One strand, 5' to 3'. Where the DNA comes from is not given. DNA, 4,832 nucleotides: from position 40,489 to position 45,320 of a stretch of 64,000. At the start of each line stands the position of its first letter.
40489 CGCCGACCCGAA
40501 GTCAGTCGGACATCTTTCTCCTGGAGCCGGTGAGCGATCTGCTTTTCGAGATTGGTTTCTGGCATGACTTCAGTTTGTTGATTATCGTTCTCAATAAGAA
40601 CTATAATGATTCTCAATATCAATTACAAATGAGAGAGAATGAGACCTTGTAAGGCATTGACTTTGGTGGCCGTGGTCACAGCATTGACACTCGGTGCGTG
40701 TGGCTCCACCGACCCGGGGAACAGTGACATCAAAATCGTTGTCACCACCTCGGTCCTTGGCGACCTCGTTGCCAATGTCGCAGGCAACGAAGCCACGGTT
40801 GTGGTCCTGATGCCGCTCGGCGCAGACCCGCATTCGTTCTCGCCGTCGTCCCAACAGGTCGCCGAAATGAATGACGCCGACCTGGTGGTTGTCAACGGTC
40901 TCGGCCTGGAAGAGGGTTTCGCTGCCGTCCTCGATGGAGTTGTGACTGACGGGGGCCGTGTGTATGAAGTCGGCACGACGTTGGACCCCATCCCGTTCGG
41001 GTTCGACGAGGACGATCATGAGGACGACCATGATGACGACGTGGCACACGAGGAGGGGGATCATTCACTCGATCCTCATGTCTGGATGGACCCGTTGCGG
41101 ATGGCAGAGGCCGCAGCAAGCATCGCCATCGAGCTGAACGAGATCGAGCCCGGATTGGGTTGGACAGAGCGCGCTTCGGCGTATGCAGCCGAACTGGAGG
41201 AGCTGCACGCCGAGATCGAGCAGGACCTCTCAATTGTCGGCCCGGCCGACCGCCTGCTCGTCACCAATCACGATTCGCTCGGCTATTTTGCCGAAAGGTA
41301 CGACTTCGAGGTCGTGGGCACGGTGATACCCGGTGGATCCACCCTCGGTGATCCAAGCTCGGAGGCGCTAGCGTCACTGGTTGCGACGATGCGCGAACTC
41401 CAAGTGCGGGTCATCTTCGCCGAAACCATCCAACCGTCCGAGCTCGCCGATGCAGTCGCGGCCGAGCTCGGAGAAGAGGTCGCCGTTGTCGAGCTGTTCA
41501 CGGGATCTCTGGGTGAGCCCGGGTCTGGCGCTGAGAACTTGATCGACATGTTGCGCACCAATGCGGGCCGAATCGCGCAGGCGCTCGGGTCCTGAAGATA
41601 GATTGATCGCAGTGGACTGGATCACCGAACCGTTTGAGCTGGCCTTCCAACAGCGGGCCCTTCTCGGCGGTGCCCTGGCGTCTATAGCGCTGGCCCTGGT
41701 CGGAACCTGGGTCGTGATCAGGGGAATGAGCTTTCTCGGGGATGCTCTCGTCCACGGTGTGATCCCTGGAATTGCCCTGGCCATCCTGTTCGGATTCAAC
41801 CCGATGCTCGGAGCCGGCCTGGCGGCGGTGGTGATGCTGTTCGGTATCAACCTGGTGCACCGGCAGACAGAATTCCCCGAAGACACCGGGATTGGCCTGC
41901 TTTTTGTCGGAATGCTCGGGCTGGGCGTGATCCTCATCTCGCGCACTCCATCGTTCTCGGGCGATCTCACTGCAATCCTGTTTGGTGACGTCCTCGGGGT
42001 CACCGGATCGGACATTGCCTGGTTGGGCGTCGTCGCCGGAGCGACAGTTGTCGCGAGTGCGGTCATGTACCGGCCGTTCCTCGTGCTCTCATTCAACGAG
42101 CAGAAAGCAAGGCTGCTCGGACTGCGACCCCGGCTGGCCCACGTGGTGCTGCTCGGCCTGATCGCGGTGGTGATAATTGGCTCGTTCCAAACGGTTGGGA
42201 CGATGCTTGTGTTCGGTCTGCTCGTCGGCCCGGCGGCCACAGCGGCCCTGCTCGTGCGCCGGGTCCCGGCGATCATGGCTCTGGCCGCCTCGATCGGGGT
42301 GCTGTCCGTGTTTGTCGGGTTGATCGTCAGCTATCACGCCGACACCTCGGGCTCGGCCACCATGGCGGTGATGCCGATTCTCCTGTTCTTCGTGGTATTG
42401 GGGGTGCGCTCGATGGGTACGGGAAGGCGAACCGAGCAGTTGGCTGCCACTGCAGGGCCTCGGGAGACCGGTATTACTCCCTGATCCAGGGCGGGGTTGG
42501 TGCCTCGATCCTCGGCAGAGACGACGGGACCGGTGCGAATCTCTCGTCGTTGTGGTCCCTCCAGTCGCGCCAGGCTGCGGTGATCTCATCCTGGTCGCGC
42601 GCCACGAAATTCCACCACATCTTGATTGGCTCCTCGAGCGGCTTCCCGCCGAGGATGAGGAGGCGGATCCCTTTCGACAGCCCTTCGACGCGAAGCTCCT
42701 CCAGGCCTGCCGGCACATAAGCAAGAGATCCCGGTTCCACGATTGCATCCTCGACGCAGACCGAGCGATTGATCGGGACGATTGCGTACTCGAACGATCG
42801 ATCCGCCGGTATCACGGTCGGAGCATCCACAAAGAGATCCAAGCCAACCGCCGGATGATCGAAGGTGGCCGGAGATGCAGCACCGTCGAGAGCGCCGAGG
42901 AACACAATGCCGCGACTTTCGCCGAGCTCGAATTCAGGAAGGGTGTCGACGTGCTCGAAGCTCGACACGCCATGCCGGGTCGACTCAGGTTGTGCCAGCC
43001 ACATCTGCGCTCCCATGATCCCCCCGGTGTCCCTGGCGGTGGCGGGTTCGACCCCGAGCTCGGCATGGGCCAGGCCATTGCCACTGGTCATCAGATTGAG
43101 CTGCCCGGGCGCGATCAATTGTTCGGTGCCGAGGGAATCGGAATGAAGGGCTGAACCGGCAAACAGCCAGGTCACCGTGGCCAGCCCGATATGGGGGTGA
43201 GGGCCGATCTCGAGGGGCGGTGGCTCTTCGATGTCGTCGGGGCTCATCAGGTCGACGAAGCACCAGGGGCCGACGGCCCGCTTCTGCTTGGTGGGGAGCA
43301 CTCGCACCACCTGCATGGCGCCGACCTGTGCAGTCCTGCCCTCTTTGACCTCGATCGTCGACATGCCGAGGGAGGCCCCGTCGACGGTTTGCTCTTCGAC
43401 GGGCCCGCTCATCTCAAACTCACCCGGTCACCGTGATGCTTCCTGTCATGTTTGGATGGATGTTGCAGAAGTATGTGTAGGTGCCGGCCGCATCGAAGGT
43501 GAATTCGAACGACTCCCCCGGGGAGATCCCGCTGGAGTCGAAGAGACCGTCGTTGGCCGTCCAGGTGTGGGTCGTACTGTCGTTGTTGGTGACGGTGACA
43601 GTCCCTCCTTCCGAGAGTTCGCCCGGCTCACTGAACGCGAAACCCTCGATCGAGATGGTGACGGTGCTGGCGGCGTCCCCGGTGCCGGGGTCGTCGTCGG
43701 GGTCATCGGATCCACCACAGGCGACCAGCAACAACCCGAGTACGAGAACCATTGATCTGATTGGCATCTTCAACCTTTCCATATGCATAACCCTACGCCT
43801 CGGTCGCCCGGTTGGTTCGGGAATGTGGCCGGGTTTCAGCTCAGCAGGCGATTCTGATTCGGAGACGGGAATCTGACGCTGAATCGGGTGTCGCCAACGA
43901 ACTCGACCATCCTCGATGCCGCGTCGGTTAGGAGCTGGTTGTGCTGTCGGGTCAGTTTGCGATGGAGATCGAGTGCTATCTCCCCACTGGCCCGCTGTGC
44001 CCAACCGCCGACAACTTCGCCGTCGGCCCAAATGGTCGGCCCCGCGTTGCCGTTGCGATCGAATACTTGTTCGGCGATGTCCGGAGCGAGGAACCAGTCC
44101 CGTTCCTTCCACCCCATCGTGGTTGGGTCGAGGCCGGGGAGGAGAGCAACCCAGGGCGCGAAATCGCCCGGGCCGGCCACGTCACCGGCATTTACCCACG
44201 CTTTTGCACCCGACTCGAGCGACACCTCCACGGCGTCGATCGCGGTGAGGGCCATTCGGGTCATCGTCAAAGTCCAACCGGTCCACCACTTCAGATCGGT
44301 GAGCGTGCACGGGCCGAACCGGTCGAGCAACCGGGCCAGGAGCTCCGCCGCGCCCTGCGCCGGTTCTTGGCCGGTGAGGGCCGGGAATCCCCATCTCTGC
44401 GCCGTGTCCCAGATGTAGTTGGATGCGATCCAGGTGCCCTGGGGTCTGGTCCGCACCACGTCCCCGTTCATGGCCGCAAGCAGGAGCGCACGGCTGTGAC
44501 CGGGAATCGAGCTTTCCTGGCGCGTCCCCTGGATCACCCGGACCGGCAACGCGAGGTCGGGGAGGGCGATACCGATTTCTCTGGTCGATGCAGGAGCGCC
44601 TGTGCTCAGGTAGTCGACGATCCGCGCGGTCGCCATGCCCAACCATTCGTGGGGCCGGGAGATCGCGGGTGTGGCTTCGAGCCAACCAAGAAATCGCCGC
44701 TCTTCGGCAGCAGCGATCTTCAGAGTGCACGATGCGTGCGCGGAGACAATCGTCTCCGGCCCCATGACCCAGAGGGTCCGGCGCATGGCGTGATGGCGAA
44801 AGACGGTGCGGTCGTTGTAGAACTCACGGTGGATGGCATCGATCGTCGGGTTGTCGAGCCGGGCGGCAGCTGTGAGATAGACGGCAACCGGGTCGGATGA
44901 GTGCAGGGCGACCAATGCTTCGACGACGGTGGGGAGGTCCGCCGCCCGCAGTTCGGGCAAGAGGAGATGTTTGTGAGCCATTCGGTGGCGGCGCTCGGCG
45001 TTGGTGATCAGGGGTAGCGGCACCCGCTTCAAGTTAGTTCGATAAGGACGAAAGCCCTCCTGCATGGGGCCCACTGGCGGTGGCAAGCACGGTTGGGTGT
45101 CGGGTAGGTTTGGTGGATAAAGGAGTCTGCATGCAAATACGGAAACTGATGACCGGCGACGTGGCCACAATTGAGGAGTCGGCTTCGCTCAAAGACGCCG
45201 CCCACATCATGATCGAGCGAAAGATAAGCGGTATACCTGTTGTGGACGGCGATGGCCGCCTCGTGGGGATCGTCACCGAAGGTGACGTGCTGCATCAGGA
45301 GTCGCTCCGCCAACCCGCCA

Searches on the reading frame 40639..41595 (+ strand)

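Call 45: search_protein_families(library=pfam, max_evalue=0.00001, proteins=[window:40639-41595:+])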
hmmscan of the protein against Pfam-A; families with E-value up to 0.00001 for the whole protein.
window:40639-41595:+ (318 aa): 1 family
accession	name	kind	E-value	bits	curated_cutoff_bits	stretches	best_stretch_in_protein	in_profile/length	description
PF01297.22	ZnuA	-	5.2e-66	223.3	29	1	33-315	1-263/263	Zinc-uptake complex component A periplasmic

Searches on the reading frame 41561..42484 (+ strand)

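Call 45: search_protein_families(library=pfam, max_evalue=0.00001, proteins=[window:41561-42484:+])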
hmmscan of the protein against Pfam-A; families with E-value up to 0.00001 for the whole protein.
window:41561-42484:+ (307 aa): 1 family
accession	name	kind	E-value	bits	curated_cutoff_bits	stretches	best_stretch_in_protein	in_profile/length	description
PF00950.22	ABC-3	-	4.9e-58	197.1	20.1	1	28-280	3-255/258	ABC 3 transport family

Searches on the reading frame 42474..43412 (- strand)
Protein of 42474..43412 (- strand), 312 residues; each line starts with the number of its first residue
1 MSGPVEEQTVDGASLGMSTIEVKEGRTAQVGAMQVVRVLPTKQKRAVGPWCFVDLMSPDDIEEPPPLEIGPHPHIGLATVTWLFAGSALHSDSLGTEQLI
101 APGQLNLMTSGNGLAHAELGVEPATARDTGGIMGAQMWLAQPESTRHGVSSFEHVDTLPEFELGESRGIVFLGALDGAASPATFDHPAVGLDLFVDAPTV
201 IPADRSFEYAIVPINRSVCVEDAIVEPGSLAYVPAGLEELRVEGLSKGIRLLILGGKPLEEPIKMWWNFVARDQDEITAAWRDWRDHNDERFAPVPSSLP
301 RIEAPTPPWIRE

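Call 45: search_protein_families(library=pfam, max_evalue=0.00001, proteins=[window:42474-43412:-])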
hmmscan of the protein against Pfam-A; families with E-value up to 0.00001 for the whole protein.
window:42474-43412:- (312 aa): 2 families
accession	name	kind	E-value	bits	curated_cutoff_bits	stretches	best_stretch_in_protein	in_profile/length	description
PF02678.22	Pirin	-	1.6e-21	76.7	26.1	1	34-139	3-108/108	Pirin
PF05726.19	Pirin_C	-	1.1e-16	61.5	27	1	199-287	12-100/103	Pirin C-terminal cupin domain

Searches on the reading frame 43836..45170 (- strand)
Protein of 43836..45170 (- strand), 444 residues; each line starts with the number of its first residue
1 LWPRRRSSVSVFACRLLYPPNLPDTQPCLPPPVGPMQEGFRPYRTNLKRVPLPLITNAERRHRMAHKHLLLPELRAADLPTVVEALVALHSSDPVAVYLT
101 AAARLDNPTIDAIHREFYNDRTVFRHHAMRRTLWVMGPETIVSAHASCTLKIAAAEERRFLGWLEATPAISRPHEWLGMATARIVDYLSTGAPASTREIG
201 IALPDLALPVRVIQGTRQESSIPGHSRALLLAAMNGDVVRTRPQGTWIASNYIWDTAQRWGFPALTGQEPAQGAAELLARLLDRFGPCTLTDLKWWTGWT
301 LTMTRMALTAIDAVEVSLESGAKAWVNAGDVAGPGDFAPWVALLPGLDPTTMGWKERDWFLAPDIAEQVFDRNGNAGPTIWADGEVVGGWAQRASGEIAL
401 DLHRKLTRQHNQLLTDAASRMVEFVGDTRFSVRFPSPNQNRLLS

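Call 60: search_protein_families(library=pfam, max_evalue=0.00001, proteins=[window:43836-45170:-])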
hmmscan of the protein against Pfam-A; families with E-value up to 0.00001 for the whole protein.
window:43836-45170:- (444 aa): 1 family
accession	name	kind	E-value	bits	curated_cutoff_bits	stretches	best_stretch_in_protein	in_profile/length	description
PF06224.18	AlkZ-like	-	2.5e-50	172.4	25.9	1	83-424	1-329/329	DNA glycosylase AlkZ-like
